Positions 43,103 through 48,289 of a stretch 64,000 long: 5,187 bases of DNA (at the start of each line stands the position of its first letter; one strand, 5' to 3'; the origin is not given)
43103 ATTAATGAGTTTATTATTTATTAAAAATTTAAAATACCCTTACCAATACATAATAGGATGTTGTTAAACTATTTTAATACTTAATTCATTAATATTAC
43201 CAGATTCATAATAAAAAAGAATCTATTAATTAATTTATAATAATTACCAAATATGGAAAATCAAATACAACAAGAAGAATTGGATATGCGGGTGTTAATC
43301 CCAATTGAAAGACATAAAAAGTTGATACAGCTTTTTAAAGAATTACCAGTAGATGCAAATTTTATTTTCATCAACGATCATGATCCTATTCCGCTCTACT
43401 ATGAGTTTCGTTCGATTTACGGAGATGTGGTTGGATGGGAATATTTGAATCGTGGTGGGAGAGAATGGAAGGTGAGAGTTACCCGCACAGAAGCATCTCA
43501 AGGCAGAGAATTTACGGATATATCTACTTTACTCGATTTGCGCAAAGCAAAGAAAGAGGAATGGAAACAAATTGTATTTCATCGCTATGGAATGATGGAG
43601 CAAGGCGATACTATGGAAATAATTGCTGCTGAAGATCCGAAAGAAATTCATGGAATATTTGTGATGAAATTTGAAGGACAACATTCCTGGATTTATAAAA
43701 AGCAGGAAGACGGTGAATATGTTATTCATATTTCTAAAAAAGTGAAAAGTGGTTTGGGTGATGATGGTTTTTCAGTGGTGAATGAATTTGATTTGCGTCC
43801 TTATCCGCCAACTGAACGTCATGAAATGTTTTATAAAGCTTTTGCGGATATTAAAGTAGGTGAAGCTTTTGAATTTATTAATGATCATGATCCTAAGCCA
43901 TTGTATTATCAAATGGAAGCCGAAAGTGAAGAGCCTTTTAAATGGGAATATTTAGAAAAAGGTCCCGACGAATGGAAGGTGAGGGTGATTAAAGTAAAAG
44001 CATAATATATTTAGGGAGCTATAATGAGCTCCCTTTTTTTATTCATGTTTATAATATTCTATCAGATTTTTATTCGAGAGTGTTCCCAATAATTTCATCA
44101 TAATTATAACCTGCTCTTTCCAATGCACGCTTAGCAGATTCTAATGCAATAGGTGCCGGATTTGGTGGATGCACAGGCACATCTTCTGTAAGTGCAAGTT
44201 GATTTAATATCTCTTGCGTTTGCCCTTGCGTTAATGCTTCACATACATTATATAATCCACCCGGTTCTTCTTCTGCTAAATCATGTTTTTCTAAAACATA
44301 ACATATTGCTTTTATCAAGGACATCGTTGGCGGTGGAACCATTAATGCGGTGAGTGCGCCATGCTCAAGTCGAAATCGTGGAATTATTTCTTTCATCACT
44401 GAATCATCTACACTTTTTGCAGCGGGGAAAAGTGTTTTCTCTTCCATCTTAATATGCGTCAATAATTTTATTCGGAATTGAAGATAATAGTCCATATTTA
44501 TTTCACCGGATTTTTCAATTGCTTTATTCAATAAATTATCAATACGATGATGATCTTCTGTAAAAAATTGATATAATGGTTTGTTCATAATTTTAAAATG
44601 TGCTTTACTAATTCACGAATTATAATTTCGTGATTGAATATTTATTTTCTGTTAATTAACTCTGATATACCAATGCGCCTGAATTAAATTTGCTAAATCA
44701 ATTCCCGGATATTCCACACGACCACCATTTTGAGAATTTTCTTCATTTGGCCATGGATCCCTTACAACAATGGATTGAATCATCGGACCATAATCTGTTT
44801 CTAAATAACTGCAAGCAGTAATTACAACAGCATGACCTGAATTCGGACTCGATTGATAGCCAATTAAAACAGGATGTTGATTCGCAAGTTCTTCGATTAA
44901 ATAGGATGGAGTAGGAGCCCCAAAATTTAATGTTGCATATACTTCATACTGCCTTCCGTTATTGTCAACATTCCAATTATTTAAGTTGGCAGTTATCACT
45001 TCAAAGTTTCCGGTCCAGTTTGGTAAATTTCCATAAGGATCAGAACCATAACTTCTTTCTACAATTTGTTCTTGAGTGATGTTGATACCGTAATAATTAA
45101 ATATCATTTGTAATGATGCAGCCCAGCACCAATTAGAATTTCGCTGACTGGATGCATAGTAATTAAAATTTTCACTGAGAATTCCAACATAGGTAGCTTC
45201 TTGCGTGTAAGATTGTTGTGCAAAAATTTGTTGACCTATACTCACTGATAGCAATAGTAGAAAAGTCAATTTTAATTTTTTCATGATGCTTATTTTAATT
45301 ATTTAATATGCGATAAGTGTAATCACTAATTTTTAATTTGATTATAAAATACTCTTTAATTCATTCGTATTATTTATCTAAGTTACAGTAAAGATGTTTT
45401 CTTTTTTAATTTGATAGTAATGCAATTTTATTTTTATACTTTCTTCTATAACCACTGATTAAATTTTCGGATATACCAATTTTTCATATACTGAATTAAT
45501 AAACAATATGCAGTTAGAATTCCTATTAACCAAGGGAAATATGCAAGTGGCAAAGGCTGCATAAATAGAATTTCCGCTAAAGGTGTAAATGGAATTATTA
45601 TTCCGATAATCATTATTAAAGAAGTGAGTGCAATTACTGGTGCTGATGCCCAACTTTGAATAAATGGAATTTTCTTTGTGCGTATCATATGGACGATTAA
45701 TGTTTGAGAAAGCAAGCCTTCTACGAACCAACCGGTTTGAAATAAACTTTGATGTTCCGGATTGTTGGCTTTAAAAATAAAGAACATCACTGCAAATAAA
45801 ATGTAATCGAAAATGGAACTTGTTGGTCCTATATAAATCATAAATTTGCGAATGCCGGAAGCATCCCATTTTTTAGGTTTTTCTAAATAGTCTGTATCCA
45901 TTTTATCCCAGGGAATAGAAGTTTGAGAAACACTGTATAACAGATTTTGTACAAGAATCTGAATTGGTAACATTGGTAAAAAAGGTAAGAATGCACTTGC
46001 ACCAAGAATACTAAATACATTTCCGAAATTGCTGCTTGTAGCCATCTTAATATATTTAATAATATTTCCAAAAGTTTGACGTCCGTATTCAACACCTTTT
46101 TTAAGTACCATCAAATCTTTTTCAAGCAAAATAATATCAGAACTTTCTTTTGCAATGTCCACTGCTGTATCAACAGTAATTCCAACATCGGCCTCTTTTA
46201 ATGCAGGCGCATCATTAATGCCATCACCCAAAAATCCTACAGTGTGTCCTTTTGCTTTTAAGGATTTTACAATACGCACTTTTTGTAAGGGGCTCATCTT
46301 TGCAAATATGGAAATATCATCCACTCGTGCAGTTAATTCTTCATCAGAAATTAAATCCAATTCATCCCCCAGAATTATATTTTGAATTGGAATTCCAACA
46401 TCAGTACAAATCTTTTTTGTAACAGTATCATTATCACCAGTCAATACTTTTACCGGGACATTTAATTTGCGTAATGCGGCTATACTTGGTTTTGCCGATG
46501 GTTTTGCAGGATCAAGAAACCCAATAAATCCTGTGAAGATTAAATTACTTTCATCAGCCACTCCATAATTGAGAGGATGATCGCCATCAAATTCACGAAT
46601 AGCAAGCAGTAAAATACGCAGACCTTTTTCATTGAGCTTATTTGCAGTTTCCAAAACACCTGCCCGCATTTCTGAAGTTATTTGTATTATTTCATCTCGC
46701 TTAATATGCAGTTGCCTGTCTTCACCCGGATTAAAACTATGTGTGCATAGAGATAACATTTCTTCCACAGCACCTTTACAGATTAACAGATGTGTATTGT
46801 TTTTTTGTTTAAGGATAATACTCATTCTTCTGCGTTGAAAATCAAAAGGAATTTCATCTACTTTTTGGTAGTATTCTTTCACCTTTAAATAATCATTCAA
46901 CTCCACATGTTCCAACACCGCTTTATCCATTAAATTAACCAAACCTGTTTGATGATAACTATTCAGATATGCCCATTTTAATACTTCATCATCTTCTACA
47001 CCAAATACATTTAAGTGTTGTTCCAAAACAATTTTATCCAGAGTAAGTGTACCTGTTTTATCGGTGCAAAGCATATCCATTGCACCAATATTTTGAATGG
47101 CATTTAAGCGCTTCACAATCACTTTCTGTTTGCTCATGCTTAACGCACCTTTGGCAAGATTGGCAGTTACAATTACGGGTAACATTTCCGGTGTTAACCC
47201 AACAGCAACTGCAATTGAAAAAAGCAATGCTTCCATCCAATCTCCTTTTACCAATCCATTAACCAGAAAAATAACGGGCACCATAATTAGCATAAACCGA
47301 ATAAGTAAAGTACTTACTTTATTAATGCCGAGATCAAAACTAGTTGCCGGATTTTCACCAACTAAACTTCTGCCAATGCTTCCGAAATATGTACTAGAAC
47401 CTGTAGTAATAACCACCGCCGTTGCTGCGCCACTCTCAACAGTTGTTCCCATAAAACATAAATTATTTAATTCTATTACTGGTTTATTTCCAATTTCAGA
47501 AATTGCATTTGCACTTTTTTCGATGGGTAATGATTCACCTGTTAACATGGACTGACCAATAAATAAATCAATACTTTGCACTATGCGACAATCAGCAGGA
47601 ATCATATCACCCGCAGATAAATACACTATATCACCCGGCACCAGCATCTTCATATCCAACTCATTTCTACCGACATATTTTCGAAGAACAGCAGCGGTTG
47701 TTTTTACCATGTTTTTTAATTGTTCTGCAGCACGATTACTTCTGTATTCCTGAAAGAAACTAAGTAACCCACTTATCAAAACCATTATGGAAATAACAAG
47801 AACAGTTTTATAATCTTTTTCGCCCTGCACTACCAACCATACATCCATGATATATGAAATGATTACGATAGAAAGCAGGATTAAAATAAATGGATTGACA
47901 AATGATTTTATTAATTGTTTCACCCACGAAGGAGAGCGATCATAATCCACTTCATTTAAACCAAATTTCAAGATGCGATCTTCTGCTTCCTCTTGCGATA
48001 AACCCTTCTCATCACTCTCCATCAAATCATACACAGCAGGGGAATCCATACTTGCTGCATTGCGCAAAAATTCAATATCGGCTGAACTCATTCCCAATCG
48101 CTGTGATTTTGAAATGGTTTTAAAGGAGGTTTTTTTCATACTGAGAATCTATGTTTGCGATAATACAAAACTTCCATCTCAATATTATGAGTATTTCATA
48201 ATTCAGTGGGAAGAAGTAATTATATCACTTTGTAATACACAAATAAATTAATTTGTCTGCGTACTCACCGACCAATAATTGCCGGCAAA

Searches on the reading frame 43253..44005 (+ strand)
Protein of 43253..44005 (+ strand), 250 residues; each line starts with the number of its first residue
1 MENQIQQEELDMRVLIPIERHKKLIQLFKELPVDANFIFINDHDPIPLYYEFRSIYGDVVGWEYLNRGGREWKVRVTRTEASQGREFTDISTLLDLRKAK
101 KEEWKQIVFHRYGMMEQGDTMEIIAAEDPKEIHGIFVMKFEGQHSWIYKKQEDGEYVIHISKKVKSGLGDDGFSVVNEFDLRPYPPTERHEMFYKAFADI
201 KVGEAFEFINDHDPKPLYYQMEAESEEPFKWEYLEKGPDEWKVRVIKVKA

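Call 80: search_protein_families(library=pfam, proteins=[window:43253-44005:+], max_evalue=0.001)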
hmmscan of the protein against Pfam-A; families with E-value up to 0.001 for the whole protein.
window:43253-44005:+ (250 aa): 1 family
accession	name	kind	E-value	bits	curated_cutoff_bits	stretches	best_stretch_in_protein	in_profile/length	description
PF10006.14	DUF2249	-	1e-55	185.9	29.5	3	178-246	1-69/70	Uncharacterized conserved protein (DUF2249)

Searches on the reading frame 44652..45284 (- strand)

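Call 80: search_protein_families(library=pfam, proteins=[window:44652-45284:-], max_evalue=0.001)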
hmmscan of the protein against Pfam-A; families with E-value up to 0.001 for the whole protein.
window:44652-45284:- (210 aa): 2 families
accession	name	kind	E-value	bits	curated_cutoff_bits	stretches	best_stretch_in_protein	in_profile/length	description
PF13529.12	Peptidase_C39_2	-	7.3e-12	46.5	24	1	39-178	2-143/143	Peptidase_C39 like family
PF12385.14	Peptidase_C70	-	4.5e-09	36.8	19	1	44-183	11-129/141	Papain-like cysteine protease AvrRpt2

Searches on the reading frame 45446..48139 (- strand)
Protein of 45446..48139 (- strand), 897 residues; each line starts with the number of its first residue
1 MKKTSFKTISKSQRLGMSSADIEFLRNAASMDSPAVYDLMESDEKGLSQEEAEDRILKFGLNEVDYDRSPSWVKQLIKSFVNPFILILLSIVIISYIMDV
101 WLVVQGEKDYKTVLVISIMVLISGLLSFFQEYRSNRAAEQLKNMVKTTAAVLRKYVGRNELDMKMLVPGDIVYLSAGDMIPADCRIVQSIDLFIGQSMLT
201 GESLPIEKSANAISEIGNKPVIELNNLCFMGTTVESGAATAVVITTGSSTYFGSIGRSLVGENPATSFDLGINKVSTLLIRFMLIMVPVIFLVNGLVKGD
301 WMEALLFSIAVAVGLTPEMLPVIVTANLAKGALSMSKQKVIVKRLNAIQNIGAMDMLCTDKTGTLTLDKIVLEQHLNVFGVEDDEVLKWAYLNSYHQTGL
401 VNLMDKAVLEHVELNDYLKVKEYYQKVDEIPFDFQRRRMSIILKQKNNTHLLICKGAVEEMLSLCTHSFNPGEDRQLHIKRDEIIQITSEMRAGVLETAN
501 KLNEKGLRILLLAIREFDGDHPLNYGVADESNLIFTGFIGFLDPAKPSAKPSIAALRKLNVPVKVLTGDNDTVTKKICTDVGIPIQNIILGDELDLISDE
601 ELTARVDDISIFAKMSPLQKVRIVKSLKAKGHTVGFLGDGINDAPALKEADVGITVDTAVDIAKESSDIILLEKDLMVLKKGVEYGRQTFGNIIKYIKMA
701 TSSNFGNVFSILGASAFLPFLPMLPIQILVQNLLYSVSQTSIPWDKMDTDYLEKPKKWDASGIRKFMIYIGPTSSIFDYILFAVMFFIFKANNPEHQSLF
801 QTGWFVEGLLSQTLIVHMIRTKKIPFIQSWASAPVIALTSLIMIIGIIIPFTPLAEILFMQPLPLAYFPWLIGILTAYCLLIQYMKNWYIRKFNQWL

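Call 80: search_protein_families(library=pfam, proteins=[window:45446-48139:-], max_evalue=0.001)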
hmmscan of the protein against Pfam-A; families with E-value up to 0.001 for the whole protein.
window:45446-48139:- (897 aa): 5 families
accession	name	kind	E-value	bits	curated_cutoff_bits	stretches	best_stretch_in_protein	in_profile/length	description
PF00122.25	E1-E2_ATPase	-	1.1e-37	129.8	28.1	1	144-338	2-181/181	E1-E2 ATPase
PF00689.26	Cation_ATPase_C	-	3.1e-19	69.9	27.3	1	720-886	1-173/175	Cation transporting ATPase, C-terminus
PF00702.32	Hydrolase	-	2.4e-17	64.4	26.4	1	538-651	90-191/191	haloacid dehalogenase-like hydrolase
PF00690.31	Cation_ATPase_N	-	6.4e-15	55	20.4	1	35-95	8-69/69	Cation transporter/ATPase, N-terminus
PF13246.12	Cation_ATPase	-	2.1e-13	50.6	21.7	1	382-467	10-90/91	Cation transport ATPase (P-type)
